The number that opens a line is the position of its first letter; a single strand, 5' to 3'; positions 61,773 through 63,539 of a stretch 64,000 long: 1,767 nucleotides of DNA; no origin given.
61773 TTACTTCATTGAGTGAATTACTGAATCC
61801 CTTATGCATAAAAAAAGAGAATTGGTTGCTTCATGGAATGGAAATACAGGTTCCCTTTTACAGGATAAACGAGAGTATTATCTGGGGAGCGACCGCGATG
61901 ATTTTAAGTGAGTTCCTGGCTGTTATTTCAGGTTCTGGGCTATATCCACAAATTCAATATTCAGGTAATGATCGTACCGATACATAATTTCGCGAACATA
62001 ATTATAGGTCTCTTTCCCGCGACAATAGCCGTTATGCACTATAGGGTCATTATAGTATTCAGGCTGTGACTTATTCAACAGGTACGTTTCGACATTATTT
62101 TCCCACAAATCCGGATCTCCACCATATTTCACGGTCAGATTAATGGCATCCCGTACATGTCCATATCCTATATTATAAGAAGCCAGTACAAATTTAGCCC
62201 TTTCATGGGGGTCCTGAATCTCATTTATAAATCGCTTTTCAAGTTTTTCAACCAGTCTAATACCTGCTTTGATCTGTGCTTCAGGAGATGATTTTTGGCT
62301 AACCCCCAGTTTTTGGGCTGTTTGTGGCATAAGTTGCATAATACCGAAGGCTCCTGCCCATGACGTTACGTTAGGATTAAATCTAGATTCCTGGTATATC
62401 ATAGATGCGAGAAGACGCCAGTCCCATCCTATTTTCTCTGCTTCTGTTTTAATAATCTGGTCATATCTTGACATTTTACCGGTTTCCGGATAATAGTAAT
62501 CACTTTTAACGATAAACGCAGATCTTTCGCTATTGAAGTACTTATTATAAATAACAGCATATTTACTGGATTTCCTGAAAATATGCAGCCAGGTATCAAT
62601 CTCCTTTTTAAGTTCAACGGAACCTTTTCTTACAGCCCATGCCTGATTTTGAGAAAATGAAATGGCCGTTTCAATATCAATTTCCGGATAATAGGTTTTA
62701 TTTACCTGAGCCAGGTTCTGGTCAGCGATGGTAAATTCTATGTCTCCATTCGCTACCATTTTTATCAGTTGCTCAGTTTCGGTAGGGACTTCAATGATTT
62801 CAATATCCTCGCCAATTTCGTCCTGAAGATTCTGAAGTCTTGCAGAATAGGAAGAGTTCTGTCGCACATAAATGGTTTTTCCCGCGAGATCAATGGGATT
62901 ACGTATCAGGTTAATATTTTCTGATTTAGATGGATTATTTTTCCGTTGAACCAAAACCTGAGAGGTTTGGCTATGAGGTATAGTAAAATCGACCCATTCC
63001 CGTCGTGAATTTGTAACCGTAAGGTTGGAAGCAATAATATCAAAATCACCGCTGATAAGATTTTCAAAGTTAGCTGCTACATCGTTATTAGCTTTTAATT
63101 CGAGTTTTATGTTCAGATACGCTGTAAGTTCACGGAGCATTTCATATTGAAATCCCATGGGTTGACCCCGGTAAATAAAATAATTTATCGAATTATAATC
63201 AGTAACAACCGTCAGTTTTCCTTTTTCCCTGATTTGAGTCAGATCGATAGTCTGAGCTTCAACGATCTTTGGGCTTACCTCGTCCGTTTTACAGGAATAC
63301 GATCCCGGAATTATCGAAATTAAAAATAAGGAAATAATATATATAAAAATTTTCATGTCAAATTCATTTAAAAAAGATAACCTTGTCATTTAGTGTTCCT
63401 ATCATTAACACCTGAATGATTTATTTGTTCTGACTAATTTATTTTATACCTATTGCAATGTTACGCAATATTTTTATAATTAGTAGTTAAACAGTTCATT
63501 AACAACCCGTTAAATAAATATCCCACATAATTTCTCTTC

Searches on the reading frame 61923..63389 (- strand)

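Call 10: search_protein_families(library=pfam, proteins=[window:61923-63389:-], max_evalue=0.001)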
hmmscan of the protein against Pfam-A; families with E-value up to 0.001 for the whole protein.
window:61923-63389:- (488 aa): 4 families
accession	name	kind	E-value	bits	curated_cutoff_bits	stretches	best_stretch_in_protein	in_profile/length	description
PF00497.25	SBP_bac_3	-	5.2e-24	84.9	26.4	1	61-286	3-131/132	Bacterial extracellular solute-binding proteins, family 3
PF01464.25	SLT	-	5.1e-21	74.9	21.3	1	313-419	3-108/117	Transglycosylase SLT domain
PF10613.14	Lig_chan-Glu_bd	-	2.9e-06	27.8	30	1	78-150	29-113/115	Ligated ion channel L-glutamate- and glycine-binding site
PF13406.11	SLT_2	-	0.00042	20.1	24.3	1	337-366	143-174/292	Transglycosylase SLT domain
